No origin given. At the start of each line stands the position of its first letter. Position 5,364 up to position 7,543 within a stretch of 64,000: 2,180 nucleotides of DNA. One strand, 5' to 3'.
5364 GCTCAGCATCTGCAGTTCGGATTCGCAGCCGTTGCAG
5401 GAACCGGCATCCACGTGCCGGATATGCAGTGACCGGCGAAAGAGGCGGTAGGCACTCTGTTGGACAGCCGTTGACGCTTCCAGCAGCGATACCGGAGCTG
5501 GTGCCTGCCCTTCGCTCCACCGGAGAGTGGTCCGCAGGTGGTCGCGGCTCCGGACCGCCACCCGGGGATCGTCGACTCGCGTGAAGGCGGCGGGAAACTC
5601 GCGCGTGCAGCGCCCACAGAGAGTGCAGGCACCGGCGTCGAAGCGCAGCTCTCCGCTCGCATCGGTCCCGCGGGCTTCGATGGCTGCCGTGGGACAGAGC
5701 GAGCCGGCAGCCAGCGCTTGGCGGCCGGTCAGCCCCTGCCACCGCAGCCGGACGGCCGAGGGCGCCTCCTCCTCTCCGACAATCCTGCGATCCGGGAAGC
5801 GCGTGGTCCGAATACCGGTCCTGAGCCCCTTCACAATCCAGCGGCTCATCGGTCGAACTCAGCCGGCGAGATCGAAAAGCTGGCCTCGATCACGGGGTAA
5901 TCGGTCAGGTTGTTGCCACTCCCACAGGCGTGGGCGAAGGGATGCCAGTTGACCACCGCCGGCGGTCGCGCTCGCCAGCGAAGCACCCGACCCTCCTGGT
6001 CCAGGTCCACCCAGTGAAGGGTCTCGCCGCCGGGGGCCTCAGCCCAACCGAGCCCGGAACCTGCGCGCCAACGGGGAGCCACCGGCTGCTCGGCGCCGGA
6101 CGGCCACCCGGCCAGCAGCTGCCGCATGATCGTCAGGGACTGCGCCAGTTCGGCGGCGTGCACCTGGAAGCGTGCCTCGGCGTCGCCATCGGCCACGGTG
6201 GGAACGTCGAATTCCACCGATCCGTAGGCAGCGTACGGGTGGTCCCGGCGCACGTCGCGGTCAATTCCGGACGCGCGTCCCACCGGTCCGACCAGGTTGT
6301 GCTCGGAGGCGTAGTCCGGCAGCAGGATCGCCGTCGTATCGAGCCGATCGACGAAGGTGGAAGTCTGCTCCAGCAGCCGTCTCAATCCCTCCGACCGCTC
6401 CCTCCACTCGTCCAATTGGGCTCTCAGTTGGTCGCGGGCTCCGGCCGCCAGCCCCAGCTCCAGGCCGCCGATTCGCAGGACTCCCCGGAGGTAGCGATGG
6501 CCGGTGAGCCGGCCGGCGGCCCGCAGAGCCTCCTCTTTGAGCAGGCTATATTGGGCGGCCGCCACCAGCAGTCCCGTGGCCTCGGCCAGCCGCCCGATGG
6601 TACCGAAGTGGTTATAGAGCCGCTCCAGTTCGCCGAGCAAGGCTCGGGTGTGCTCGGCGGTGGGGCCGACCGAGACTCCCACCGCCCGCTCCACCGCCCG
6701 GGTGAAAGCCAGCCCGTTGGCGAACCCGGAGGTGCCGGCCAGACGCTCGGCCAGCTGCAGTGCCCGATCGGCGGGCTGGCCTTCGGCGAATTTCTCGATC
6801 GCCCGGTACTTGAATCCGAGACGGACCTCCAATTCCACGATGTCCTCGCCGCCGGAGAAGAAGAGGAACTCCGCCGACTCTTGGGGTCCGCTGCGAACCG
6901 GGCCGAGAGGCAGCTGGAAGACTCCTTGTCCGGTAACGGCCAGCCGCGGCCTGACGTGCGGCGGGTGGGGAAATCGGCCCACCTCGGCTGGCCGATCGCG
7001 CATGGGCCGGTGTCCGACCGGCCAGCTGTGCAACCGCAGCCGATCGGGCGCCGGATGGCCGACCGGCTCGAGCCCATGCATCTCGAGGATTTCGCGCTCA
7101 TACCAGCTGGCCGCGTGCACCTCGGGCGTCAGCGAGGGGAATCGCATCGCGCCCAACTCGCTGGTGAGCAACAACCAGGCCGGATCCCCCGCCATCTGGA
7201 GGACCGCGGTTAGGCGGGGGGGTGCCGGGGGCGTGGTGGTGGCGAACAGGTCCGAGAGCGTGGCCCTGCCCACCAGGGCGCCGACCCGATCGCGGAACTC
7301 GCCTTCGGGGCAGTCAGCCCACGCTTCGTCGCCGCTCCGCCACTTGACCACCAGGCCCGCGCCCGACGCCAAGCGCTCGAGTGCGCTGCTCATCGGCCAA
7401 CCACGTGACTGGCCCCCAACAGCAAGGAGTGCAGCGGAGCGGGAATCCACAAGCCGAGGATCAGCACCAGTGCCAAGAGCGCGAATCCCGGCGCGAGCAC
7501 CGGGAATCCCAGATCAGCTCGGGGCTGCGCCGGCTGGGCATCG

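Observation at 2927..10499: Hydrogenase-like (Ehr-type) six-gene membrane complex whose large subunit has lost all Ni-Fe cysteine ligands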

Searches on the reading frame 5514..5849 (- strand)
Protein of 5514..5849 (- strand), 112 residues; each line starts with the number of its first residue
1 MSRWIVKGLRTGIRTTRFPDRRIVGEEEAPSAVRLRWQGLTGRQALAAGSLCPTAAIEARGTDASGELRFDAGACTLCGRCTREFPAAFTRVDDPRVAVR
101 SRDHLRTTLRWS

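Call 46: search_solved_structures(query=A2, max_evalue=0.01, show_alignments=4)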
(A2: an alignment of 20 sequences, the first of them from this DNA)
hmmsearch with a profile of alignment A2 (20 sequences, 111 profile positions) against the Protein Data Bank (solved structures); distinct sequences matched with E-value up to 0.01: 89 (the best 60 are shown).
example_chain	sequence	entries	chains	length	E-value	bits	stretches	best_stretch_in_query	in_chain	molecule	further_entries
7z0s_F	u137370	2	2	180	1.4e-19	73.6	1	1-109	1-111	Formate hydrogenlyase subunit 6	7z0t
5t5i_F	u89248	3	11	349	7.9e-18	68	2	46-90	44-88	Tungsten formylmethanofuran dehydrogenase subunit fwdF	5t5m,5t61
9sw6_H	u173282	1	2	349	1.8e-17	66.8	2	46-91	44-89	Tungsten formylmethanofuran dehydrogenase, subunit F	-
9sfi_T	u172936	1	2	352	8.3e-12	48.6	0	48-86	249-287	4Fe-4S ferredoxin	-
7eu3_I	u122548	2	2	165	1.6e-10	44.4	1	15-106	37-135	NAD(P)H-quinone oxidoreductase subunit I, chloroplastic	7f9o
9grx_I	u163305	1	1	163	2.5e-10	43.8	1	14-106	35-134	NAD(P)H-quinone oxidoreductase subunit I, chloroplastic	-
7wfg_I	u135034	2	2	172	3.3e-10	43.4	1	14-106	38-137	NAD(P)H-quinone oxidoreductase subunit I, chloroplastic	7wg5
7awt_I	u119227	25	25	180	7.5e-10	42.3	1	15-107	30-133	NADH-quinone oxidoreductase subunit I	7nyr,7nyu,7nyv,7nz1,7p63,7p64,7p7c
6hum_I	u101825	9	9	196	8.9e-10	42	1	14-106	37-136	NAD(P)H-quinone oxidoreductase subunit I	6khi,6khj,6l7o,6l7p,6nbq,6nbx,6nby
6cfw_N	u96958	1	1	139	7.7e-09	39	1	14-101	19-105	NADH-plastoquinone oxidoreductase subunit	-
8qby_I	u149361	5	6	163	1.6e-08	38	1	15-106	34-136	NADH-quinone oxidoreductase subunit I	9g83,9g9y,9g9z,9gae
7p7k_I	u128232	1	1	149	2.4e-08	37.4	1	18-107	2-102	NADH-quinone oxidoreductase subunit I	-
9sw6_G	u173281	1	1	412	4.6e-08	36.5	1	50-91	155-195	Polyferredoxin protein MvhB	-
6x89_S8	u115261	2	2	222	6.4e-08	36.1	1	14-106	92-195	NADH dehydrogenase [ubiquinone] iron-sulfur protein 8, mitochondrial | NDUS8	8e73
7ar7_I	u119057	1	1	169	8.1e-08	35.7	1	14-106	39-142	NADH dehydrogenase [ubiquinone] iron-sulfur protein 8-A, mitochondrial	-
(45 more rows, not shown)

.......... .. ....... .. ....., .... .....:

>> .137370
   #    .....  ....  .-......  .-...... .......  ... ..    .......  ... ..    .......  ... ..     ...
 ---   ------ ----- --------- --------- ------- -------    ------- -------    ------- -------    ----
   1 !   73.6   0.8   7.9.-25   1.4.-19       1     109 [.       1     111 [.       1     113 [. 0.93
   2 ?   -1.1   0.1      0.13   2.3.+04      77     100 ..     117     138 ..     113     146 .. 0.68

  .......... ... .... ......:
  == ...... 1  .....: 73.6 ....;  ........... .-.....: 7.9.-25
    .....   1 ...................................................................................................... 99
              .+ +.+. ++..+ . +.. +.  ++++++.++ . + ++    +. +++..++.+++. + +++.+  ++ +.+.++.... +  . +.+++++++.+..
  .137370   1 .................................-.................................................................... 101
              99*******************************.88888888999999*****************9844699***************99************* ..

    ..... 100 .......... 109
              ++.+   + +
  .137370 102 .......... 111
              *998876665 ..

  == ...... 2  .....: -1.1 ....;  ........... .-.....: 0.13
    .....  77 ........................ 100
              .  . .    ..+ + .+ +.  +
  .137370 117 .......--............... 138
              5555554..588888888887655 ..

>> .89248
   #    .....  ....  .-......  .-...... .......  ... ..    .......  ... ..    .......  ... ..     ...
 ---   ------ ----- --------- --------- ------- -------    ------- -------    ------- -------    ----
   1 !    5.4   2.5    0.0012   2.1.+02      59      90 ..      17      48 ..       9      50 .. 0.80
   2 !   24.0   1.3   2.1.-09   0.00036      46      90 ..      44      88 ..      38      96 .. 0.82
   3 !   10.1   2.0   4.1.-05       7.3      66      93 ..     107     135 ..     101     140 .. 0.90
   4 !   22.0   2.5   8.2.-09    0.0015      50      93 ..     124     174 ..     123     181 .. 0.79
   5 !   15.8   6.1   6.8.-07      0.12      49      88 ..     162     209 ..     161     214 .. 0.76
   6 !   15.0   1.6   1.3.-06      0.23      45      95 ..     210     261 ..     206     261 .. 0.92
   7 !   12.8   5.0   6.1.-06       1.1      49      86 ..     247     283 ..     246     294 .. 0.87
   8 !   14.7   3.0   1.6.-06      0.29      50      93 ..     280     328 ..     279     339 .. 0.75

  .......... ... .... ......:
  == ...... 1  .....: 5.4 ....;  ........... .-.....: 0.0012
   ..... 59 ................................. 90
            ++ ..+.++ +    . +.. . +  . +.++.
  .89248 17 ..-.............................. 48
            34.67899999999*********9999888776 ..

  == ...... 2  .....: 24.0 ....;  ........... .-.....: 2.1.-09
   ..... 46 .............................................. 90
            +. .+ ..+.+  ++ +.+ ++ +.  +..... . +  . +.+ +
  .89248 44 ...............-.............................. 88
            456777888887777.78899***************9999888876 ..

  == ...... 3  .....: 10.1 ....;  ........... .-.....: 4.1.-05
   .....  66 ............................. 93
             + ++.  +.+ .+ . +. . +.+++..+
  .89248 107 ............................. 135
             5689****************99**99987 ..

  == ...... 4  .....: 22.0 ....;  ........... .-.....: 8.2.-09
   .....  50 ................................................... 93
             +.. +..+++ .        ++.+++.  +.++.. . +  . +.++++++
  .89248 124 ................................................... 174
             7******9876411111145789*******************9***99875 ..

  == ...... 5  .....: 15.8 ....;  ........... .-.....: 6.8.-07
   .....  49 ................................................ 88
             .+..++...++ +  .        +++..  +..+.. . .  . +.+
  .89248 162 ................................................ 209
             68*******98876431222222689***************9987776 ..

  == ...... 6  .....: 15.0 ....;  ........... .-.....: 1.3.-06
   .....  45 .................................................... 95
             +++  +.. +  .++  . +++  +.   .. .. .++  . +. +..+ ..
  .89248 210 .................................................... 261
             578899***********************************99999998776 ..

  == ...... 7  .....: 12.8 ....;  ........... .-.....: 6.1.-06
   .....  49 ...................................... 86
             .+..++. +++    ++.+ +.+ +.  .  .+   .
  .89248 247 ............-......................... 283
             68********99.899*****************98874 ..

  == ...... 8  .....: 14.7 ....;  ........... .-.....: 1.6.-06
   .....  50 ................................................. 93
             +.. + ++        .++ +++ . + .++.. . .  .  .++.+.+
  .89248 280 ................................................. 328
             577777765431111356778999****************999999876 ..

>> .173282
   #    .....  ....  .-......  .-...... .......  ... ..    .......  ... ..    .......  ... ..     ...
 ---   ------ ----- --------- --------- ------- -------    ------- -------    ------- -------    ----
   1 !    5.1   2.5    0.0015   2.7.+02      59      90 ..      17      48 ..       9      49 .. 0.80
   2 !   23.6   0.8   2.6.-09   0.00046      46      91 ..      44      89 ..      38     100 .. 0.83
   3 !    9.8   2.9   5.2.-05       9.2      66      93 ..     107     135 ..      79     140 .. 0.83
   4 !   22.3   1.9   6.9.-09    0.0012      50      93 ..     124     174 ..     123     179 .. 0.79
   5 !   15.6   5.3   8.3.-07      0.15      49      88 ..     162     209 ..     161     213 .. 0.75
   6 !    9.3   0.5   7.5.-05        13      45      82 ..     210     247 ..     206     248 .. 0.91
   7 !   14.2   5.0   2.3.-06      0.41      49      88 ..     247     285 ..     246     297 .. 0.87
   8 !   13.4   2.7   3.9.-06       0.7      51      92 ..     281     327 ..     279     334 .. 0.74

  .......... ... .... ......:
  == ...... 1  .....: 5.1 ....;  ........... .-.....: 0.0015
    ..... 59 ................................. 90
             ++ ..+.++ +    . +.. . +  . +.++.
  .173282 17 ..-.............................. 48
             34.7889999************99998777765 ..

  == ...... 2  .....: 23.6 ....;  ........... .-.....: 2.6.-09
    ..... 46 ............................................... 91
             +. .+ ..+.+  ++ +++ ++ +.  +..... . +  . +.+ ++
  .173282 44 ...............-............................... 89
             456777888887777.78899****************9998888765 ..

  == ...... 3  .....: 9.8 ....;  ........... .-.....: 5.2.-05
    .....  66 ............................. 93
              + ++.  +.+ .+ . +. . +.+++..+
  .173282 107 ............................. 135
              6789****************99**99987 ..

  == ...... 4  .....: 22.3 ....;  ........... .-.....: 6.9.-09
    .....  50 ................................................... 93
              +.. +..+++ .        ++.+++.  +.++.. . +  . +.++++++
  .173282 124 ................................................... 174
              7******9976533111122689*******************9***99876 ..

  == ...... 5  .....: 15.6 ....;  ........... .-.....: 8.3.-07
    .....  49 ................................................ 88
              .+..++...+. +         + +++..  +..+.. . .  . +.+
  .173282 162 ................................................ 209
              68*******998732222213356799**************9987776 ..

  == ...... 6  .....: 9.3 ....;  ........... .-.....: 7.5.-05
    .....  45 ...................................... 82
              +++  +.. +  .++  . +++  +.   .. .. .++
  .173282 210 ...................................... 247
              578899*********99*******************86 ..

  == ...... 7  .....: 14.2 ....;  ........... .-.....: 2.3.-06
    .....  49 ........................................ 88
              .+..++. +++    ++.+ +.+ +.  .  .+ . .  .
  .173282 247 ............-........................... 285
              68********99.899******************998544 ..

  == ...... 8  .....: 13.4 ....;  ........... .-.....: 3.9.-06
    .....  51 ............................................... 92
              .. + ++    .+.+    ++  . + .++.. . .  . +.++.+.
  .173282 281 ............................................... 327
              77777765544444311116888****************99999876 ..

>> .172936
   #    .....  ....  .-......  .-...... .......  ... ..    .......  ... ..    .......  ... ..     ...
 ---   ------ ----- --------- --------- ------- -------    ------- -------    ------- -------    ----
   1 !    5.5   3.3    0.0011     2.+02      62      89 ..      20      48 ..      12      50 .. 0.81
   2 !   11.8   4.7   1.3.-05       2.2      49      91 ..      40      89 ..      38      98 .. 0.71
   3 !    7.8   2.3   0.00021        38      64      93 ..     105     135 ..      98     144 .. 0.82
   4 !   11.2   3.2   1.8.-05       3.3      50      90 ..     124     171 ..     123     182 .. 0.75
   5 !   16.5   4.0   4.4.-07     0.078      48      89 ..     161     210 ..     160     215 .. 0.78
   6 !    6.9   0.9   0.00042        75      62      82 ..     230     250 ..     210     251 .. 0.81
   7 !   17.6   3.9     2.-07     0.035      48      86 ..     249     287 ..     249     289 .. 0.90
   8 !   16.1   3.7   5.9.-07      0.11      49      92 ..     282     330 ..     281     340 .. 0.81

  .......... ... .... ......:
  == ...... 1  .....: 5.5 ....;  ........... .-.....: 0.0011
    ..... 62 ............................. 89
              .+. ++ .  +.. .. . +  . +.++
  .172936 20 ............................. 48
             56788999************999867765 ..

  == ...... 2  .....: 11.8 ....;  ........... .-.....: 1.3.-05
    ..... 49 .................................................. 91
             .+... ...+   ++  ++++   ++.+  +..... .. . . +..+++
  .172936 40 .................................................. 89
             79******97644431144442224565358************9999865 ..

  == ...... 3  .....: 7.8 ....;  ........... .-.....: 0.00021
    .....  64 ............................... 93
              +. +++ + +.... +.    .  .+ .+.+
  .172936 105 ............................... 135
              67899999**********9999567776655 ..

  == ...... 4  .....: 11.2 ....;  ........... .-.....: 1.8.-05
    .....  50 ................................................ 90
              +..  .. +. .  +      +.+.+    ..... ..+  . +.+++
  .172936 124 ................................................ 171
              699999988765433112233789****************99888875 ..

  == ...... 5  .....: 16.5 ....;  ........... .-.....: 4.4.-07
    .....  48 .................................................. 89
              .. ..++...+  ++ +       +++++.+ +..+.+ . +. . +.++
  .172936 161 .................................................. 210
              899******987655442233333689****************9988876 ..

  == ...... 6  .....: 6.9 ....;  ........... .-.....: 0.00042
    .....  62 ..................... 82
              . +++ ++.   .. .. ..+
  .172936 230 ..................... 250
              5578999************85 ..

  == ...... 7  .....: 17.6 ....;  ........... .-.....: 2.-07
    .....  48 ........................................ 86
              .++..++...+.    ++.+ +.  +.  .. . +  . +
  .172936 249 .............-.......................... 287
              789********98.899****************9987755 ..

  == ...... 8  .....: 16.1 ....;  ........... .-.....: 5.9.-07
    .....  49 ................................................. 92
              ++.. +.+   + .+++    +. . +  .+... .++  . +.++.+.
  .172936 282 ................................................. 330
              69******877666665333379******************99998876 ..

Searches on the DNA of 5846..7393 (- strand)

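Call 86: search_rna_families(sources=[L058, L083, L016, L020, L021, L023, L068, L013], threshold=gathering)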
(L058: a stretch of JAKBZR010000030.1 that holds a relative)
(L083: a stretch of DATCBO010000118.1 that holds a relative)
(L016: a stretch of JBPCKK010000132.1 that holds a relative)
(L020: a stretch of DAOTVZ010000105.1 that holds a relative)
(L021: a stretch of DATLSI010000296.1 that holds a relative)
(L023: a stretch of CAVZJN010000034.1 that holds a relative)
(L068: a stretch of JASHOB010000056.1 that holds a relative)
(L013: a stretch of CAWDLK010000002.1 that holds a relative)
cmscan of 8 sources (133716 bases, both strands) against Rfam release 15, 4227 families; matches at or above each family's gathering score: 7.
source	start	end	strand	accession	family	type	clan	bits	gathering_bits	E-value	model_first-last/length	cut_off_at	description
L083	5838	5903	+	RF01734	Fluoride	Cis-reg; riboswitch;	-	57.8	34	4.1e-13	1-64/64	no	Fluoride riboswitch aptamer (crcB RNA motif)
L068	4596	4658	+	RF01734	Fluoride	Cis-reg; riboswitch;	-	57.6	34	5.1e-13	1-64/64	no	Fluoride riboswitch aptamer (crcB RNA motif)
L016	3807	3872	+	RF01734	Fluoride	Cis-reg; riboswitch;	-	56.8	34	8.9e-13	1-64/64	no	Fluoride riboswitch aptamer (crcB RNA motif)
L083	6530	6589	+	RF01734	Fluoride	Cis-reg; riboswitch;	-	51.7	34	4.1e-11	1-64/64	no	Fluoride riboswitch aptamer (crcB RNA motif)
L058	6267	6327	+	RF01734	Fluoride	Cis-reg; riboswitch;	-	48.6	34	4.2e-10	1-64/64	no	Fluoride riboswitch aptamer (crcB RNA motif)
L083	2316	2375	+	RF01734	Fluoride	Cis-reg; riboswitch;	-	42.2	34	5.5e-08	1-64/64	no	Fluoride riboswitch aptamer (crcB RNA motif)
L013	5568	5629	-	RF01734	Fluoride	Cis-reg; riboswitch;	-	38.5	34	8.4e-07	1-64/64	no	Fluoride riboswitch aptamer (crcB RNA motif)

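Call 97: search_rna_families(source=L084, threshold=gathering)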
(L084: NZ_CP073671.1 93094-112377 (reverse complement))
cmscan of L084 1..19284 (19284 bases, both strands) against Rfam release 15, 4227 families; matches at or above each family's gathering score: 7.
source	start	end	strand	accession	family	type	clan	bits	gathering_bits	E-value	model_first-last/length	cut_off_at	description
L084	16711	16774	+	RF01734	Fluoride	Cis-reg; riboswitch;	-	58.1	34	4.9e-14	1-64/64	no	Fluoride riboswitch aptamer (crcB RNA motif)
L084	5377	5447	+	RF01734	Fluoride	Cis-reg; riboswitch;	-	55.9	34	2.5e-13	1-64/64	no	Fluoride riboswitch aptamer (crcB RNA motif)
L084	18940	19006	+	RF01734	Fluoride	Cis-reg; riboswitch;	-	54.2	34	9.3e-13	1-64/64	no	Fluoride riboswitch aptamer (crcB RNA motif)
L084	4638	4708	-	RF01734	Fluoride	Cis-reg; riboswitch;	-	53.7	34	1.4e-12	1-64/64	no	Fluoride riboswitch aptamer (crcB RNA motif)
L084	14477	14538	-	RF01734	Fluoride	Cis-reg; riboswitch;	-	52.8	34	2.7e-12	1-64/64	no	Fluoride riboswitch aptamer (crcB RNA motif)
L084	3348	3418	-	RF01734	Fluoride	Cis-reg; riboswitch;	-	50.9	34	1.1e-11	1-64/64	no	Fluoride riboswitch aptamer (crcB RNA motif)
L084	16473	16539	-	RF01734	Fluoride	Cis-reg; riboswitch;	-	48.8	34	5.4e-11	1-64/64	no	Fluoride riboswitch aptamer (crcB RNA motif)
